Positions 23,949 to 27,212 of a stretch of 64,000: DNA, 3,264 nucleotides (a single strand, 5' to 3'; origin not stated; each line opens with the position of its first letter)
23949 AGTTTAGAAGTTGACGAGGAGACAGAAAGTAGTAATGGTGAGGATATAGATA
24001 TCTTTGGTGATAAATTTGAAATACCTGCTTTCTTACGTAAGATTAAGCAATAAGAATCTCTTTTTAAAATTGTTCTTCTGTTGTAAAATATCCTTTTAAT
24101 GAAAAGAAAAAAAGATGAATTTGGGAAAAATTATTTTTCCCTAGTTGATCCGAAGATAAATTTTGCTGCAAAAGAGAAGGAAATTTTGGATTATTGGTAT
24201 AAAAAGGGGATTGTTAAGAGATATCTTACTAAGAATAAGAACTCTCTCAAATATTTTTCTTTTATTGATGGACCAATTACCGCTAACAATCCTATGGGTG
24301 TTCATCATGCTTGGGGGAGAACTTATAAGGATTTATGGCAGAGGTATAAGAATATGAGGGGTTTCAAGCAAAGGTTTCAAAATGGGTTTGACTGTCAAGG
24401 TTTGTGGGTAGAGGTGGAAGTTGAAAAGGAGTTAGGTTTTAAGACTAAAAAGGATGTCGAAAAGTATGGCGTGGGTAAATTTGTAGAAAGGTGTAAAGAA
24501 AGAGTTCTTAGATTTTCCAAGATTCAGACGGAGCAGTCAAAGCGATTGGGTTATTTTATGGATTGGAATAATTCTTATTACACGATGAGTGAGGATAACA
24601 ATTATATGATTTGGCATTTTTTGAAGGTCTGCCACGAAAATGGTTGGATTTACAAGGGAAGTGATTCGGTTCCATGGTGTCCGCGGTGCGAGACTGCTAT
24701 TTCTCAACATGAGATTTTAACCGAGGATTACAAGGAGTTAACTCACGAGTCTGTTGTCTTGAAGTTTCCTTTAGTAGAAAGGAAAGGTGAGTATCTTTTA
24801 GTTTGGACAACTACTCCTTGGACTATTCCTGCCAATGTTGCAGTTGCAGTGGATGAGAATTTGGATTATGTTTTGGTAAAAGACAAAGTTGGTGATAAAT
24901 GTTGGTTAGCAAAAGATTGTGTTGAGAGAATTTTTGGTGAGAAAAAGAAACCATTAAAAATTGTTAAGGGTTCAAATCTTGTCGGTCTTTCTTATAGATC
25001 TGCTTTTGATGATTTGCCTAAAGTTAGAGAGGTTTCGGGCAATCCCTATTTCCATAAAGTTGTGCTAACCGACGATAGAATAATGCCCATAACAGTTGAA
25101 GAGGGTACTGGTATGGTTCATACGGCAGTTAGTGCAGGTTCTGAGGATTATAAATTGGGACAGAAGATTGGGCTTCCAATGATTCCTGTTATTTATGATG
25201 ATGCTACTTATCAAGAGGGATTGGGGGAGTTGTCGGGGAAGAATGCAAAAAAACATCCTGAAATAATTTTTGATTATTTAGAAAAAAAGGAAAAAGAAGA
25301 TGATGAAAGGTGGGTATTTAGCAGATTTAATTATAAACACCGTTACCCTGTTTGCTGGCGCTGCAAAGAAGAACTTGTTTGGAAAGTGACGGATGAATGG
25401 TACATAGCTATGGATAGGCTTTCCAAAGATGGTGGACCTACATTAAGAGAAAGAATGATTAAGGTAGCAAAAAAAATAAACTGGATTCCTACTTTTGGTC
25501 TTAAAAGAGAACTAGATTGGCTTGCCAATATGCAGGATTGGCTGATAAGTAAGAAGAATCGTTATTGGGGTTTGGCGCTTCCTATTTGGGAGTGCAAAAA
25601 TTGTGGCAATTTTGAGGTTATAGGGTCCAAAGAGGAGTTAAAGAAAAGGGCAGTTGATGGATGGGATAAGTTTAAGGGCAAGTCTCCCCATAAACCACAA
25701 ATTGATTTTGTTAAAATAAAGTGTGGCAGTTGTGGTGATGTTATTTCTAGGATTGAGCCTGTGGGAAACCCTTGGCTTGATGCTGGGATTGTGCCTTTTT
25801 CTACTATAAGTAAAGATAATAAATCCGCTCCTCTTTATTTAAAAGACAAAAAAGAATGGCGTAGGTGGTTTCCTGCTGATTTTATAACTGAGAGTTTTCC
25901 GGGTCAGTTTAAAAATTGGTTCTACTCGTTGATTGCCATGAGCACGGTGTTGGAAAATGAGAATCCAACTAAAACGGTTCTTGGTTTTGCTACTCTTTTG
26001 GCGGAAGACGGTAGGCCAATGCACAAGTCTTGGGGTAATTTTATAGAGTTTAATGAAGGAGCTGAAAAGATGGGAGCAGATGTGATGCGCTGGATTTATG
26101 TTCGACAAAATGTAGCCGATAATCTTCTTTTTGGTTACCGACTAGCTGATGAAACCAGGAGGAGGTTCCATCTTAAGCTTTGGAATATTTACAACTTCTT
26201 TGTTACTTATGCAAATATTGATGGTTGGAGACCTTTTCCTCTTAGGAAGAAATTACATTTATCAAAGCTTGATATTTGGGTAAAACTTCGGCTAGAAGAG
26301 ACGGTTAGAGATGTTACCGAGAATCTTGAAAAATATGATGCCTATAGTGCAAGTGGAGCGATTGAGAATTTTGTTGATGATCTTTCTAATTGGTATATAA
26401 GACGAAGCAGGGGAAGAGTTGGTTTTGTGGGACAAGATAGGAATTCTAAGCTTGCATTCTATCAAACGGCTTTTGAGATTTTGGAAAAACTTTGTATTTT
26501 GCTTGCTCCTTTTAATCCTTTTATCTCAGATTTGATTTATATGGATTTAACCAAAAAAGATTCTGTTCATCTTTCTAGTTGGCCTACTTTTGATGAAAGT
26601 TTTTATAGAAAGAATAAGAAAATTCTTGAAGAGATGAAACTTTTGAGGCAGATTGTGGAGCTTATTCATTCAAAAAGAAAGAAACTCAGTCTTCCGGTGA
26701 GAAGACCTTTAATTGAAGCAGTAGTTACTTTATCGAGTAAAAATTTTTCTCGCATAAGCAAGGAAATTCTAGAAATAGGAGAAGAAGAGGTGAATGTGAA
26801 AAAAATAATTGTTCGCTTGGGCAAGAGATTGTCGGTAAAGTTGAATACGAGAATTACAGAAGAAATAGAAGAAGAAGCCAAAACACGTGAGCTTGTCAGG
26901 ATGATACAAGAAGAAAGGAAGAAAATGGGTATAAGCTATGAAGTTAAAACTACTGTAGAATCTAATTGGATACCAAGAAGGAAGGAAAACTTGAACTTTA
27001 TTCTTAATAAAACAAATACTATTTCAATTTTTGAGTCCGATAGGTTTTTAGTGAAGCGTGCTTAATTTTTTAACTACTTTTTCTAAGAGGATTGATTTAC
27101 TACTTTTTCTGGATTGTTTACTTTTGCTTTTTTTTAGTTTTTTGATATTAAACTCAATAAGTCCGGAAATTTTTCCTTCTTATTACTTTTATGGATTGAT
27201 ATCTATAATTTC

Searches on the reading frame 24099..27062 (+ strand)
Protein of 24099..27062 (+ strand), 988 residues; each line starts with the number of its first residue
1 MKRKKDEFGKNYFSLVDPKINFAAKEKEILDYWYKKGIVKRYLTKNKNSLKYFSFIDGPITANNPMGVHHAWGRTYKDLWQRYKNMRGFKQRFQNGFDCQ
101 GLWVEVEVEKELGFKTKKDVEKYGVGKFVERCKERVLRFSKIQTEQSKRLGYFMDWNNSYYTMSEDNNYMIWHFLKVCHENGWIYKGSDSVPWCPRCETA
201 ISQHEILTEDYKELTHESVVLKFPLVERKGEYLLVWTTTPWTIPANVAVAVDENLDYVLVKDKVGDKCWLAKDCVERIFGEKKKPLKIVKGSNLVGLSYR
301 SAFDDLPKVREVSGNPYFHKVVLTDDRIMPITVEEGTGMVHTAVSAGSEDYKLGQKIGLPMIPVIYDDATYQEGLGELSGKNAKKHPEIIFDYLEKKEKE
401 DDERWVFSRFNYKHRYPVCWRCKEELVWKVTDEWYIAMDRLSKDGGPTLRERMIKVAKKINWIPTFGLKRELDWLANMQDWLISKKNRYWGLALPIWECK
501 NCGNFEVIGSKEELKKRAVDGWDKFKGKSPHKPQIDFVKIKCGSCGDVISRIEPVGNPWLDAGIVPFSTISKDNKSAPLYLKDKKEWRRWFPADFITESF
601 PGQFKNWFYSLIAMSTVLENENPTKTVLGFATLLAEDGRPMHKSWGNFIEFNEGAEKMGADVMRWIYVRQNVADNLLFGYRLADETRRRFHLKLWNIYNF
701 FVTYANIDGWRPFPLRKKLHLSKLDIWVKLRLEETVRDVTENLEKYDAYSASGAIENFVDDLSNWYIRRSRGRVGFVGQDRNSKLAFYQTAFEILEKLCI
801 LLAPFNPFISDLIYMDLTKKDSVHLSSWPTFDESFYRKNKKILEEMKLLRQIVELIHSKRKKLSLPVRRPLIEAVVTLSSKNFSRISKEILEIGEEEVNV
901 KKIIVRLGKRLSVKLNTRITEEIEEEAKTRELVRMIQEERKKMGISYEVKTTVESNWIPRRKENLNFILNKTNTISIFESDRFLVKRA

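Call 76: find_homologous_proteins(query=window:24099-27062:+, max_evalue=1e-100)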
Query window:24099-27062:+ (988 aa): 8000 proteins with E <= 1e-100 among 8000 candidates; the best 120 are listed.
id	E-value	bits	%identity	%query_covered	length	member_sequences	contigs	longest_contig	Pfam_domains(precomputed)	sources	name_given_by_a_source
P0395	0.0e+0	2314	100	100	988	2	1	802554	PF09334.18,PF08264.20,PF00133.29,PF19302.5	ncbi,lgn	-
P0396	0.0e+0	1989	83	100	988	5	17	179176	PF09334.18,PF08264.20,PF00133.29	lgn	-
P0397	0.0e+0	1710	75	97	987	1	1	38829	PF09334.18,PF08264.20,PF00133.29,PF19302.5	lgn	-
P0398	0.0e+0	1710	75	97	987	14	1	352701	PF09334.18,PF08264.20,PF00133.29,PF19302.5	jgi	jgi:isoleucyl-tRNA synthetase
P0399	0.0e+0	1705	75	97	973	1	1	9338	PF09334.18,PF08264.20,PF00133.29,PF19302.5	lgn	-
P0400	0.0e+0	1700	74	97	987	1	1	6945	PF09334.18,PF08264.20,PF00133.29,PF19302.5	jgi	-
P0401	0.0e+0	1700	74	97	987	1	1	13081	PF09334.18,PF08264.20,PF00133.29,PF19302.5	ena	-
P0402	0.0e+0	1689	73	99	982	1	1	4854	PF09334.18,PF08264.20,PF00133.29,PF19302.5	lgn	-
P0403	0.0e+0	1688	73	99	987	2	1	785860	PF09334.18,PF08264.20,PF00133.29,PF19302.5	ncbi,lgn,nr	ncbi:MAG: isoleucine--tRNA ligase [Patescibacteria group bacterium]|nr:MAG: isoleucine--tRNA ligase 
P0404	0.0e+0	1672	72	99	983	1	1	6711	PF09334.18,PF08264.20,PF00133.29,PF19302.5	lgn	-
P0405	0.0e+0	1665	72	99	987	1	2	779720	PF09334.18,PF08264.20,PF00133.29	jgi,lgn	jgi:isoleucyl-tRNA synthetase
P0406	0.0e+0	1569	75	90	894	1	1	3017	PF09334.18,PF08264.20,PF00133.29,PF19302.5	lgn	-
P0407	0.0e+0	1569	69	96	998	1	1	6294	PF09334.18,PF08264.20,PF00133.29,PF19302.5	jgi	jgi:isoleucyl-tRNA synthetase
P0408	0.0e+0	1526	66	99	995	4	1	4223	PF09334.18,PF08264.20,PF00133.29,PF19302.5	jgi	-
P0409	0.0e+0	1501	67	99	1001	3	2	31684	PF09334.18,PF08264.20,PF00133.29,PF19302.5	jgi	jgi:isoleucyl-tRNA synthetase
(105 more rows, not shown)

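Call 77: find_encoding_contigs(protein=P0396, flank=2000, max_places=10)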
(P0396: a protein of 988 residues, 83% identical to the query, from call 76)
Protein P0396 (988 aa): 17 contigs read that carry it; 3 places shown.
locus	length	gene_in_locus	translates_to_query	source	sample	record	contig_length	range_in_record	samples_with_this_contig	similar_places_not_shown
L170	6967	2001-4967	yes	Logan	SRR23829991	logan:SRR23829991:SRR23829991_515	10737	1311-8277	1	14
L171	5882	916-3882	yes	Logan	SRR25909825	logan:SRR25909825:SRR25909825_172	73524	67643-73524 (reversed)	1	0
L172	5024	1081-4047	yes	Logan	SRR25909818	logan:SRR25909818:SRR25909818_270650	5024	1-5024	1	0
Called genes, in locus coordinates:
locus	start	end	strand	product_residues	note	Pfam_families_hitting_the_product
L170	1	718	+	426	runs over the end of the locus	PF14450:FtsA (weak), PF02491:SHS2_FTSA, PF06723:MreB_Mbl, PF14450:FtsA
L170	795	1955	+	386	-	PF00091:Tubulin, PF12327:FtsZ_C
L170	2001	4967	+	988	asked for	PF00133:tRNA-synt_1, PF09334:tRNA-synt_1g (faint), PF08264:Anticodon_1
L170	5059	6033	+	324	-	PF01098:FTSW_RODA_SPOVE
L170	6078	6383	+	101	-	PF00829:Ribosomal_L21p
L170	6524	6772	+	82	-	PF01016:Ribosomal_L27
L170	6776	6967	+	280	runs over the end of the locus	PF02195:ParB_N, PF17762:HTH_ParB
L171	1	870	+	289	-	?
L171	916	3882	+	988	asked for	PF00133:tRNA-synt_1, PF09334:tRNA-synt_1g (faint), PF08264:Anticodon_1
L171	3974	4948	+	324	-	PF01098:FTSW_RODA_SPOVE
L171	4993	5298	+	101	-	PF00829:Ribosomal_L21p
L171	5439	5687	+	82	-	PF01016:Ribosomal_L27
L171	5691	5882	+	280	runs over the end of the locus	PF02195:ParB_N, PF17762:HTH_ParB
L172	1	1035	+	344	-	?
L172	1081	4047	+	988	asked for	PF00133:tRNA-synt_1, PF09334:tRNA-synt_1g (faint), PF08264:Anticodon_1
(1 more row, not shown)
